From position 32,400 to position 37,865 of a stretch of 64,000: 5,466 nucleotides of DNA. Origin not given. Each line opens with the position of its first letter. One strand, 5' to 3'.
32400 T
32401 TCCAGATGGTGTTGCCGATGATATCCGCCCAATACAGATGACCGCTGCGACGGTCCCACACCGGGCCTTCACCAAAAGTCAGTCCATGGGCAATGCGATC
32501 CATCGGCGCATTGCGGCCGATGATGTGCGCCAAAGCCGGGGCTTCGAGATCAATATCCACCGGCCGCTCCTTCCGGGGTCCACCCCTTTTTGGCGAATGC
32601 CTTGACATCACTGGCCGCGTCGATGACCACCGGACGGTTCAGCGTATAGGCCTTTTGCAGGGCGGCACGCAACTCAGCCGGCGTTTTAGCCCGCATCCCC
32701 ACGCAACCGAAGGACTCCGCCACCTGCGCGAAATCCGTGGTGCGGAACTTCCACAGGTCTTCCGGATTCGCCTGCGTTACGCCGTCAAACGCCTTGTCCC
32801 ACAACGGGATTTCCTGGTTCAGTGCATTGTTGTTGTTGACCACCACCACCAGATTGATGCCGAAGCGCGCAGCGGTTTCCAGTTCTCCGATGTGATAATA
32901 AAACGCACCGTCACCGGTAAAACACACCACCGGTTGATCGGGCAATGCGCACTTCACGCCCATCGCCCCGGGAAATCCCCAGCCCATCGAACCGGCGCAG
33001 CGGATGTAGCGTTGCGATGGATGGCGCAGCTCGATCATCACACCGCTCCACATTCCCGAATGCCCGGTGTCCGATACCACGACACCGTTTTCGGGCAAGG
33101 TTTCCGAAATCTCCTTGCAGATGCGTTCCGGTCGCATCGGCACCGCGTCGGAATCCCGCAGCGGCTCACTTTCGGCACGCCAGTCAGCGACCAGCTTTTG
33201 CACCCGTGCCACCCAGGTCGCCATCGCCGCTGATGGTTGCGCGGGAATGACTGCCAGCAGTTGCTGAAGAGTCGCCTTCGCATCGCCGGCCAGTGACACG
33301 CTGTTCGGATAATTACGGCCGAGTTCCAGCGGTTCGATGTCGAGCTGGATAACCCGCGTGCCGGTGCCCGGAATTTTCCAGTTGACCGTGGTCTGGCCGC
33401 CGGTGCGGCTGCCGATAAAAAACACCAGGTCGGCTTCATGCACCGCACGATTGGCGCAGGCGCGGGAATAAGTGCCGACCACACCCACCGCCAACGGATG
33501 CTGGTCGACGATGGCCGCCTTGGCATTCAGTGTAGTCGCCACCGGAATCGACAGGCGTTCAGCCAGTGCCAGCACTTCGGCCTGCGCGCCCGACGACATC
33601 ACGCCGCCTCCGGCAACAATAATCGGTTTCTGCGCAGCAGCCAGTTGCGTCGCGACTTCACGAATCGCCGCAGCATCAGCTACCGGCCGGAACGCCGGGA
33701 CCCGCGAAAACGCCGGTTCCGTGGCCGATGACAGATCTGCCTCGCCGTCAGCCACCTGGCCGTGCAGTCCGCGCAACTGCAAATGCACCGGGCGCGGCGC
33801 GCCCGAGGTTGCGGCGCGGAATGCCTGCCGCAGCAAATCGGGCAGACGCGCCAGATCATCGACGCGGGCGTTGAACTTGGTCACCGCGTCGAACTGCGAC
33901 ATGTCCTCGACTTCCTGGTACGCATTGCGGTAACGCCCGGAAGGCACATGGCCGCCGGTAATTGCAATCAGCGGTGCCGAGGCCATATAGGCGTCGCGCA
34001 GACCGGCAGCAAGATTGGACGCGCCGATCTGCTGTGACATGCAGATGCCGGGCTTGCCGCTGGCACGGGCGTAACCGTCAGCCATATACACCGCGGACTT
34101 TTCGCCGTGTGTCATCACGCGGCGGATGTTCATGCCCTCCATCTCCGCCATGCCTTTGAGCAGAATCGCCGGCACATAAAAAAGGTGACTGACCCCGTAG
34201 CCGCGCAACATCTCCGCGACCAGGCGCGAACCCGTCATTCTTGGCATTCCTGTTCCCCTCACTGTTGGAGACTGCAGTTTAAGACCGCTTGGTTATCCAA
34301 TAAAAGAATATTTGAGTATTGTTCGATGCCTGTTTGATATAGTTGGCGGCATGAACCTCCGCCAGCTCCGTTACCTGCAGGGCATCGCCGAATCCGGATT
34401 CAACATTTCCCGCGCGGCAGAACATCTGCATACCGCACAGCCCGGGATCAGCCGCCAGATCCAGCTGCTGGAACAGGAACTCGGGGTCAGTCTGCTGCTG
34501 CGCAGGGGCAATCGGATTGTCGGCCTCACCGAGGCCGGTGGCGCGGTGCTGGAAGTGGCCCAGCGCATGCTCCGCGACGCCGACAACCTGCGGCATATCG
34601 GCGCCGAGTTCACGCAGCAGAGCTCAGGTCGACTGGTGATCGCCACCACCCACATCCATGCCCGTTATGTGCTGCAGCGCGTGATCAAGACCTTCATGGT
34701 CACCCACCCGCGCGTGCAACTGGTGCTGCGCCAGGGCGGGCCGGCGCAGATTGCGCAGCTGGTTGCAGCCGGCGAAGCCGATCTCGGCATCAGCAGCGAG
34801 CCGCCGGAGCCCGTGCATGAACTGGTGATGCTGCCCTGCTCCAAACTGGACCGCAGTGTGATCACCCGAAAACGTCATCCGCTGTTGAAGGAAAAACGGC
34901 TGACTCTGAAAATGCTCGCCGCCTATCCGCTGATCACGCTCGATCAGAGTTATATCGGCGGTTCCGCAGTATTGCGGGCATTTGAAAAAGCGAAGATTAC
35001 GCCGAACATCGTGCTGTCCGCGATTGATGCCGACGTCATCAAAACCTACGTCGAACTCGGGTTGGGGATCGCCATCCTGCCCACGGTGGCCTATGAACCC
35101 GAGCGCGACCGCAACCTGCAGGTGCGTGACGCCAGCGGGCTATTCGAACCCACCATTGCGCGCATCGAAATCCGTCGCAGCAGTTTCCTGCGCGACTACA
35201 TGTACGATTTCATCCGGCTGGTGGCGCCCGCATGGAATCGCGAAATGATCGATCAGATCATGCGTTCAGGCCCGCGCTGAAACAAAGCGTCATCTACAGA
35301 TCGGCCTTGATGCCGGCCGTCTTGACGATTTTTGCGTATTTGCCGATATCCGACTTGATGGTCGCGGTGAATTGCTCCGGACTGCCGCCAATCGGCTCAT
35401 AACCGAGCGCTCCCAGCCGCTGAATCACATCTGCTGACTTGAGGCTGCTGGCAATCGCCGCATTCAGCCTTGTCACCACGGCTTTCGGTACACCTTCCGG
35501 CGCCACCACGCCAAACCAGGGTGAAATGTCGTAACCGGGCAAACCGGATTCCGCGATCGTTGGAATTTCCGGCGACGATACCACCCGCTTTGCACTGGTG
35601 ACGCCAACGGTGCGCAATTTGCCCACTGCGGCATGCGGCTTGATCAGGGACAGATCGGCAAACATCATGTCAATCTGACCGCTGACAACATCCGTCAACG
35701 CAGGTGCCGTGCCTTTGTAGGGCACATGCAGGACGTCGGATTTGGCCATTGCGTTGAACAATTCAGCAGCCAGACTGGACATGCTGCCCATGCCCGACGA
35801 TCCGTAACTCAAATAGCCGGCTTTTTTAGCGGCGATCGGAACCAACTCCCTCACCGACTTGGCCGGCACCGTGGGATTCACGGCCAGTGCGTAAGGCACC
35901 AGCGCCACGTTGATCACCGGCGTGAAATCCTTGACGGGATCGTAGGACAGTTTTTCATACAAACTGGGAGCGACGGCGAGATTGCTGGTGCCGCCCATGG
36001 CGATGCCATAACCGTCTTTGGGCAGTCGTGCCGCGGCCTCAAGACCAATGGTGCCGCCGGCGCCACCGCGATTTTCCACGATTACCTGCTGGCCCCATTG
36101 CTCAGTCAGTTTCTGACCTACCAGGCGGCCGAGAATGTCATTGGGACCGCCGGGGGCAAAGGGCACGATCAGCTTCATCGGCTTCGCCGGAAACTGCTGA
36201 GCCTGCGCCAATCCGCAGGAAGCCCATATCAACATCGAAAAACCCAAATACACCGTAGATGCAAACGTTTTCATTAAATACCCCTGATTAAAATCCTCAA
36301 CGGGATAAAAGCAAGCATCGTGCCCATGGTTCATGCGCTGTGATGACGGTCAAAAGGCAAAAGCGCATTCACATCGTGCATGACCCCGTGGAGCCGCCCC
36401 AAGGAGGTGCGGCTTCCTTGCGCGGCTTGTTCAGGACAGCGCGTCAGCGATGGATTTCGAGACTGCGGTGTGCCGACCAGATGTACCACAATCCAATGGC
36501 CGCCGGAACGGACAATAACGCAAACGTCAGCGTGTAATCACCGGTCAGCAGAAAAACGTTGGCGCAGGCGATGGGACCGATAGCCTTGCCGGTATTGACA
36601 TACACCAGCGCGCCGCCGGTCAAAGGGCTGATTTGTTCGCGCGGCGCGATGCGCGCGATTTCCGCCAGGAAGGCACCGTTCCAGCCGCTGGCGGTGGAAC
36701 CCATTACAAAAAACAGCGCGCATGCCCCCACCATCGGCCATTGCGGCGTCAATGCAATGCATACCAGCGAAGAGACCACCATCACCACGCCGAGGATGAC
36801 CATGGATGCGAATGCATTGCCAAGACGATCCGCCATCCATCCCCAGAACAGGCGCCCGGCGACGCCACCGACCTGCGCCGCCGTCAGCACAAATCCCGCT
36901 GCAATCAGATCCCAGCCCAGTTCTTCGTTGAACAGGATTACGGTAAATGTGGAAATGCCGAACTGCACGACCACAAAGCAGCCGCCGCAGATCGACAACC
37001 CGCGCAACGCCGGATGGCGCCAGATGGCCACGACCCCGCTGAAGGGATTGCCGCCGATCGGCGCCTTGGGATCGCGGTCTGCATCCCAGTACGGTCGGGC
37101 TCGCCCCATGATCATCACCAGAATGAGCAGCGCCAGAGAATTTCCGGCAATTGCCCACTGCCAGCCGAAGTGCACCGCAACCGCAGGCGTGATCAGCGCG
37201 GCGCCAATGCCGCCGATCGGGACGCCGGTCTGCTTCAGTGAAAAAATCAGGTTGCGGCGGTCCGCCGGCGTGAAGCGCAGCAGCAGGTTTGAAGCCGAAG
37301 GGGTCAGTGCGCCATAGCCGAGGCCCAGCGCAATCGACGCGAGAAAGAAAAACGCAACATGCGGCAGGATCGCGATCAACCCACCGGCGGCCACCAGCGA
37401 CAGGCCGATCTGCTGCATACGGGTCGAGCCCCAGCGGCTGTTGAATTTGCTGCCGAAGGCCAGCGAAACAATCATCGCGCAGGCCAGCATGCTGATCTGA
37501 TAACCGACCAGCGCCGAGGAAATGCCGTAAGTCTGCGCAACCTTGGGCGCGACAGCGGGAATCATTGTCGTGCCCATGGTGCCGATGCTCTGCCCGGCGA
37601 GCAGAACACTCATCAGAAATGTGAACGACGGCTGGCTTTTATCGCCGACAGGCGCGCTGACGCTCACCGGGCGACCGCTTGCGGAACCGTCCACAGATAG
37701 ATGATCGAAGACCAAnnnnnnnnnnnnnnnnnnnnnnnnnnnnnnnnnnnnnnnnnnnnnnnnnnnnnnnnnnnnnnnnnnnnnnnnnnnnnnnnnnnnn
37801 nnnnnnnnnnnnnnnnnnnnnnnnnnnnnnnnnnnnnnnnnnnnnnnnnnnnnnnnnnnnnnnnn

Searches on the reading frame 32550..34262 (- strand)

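Call 43: search_protein_families(library=pfam, max_evalue=0.00001, proteins=[window:32550-34262:-])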
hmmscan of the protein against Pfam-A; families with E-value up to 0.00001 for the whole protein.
window:32550-34262:- (570 aa): 3 families
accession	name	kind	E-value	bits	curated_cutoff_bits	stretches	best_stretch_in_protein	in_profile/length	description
PF00205.28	TPP_enzyme_M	-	4.1e-39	133.8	30.4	1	200-335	1-137/137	Thiamine pyrophosphate enzyme, central domain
PF02775.26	TPP_enzyme_C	-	2.3e-35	122.1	21.9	1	398-548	1-150/151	Thiamine pyrophosphate enzyme, C-terminal TPP binding domain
PF02776.23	TPP_enzyme_N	-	5.6e-24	84.6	26.8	1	9-119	1-115/119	Thiamine pyrophosphate enzyme, N-terminal TPP binding domain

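Call 87: search_protein_families(library=ncbifam, max_evalue=1e-10, proteins=[window:32550-34262:-])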
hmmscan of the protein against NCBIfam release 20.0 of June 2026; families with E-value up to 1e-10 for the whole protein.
window:32550-34262:- (570 aa): 52 families (the best 25 are shown)
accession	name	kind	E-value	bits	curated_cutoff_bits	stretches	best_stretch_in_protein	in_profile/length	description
NF004772.0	PRK06112.1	subfamily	2.8e-114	382.5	673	1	8-557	13-565/578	acetolactate synthase catalytic subunit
TIGR00118.1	acolac_lg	equivalog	4e-106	355.7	538.35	1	9-552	1-535/557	biosynthetic-type acetolactate synthase large subunit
NF004919.0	PRK06276.1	equivalog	9.9e-105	351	866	1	9-553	1-540/582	acetolactate synthase large subunit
NF004710.0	PRK06048.1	equivalog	3e-96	323.1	976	1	6-555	5-541/561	acetolactate synthase large subunit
NF006052.0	PRK08199.1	subfamily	2.9e-91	306.5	539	1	7-557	6-543/559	thiamine pyrophosphate protein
NF006187.0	PRK08322.1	equivalog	4e-87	292.9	509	1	9-552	2-529/548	acetolactate synthase large subunit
NF006122.0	PRK08266.1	subfamily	6.8e-87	292.2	571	1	7-549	2-522/543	hypothetical protein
NF005039.0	PRK06456.1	equivalog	1e-84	285.1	868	1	9-563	2-556/572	acetolactate synthase large subunit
NF005860.0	PRK07789.1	equivalog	1.2e-84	284.8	881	1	7-550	32-577/615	acetolactate synthase large subunit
NF008431.0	PRK11269.1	equivalog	1.8e-83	281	791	1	6-547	1-551/591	glyoxylate carboligase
NF005651.0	PRK07418.1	subfamily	1.7e-82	277.6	942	1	8-550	18-558/617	acetolactate synthase large subunit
NF006016.1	PRK08155.1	equivalog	3.2e-82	276.7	870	1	8-556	2-537/554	acetolactate synthase large subunit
NF006319.0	PRK08527.1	equivalog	1.6e-78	264.6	905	1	7-551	2-538/565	acetolactate synthase large subunit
NF005228.0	PRK06725.1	equivalog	1.9e-78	264.1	991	1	8-550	15-544/571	acetolactate synthase large subunit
NF005712.0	PRK07524.1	subfamily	2e-78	264.1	500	1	11-552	5-530/536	5-guanidino-2-oxopentanoate decarboxylase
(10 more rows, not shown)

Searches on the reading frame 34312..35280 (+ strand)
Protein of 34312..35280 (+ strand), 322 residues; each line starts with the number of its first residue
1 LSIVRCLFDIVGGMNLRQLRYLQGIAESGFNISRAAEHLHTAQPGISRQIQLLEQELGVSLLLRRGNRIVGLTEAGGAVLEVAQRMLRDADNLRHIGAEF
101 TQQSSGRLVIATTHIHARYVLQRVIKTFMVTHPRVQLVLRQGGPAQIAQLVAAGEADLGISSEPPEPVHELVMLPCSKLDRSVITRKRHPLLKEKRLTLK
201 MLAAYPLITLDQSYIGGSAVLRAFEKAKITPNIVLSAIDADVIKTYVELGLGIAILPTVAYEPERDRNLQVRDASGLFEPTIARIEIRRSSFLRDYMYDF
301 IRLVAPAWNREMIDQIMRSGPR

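Call 44: search_protein_families(library=pfam, max_evalue=0.00001, proteins=[window:34312-35280:+])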
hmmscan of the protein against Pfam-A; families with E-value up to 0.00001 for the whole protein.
window:34312-35280:+ (322 aa): 2 families
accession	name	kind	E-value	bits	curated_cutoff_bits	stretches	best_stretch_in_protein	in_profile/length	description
PF03466.25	LysR_substrate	-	3.3e-36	125.1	28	1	102-304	2-204/209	LysR substrate binding domain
PF00126.33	HTH_1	-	3.1e-18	65.9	26.6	1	16-76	1-59/60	Bacterial regulatory helix-turn-helix protein, lysR family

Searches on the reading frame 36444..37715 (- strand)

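Call 44: search_protein_families(library=pfam, max_evalue=0.00001, proteins=[window:36444-37715:-])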
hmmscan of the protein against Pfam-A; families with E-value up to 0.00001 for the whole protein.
window:36444-37715:- (423 aa): 2 families
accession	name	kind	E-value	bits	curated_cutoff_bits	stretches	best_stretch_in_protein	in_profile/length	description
PF07690.21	MFS_1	-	9.4e-46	156.8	33.4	2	39-381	2-347/347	Major Facilitator Superfamily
PF13347.12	MFS_2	-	8.2e-10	38.2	27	1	122-353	99-339/427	MFS/sugar transport protein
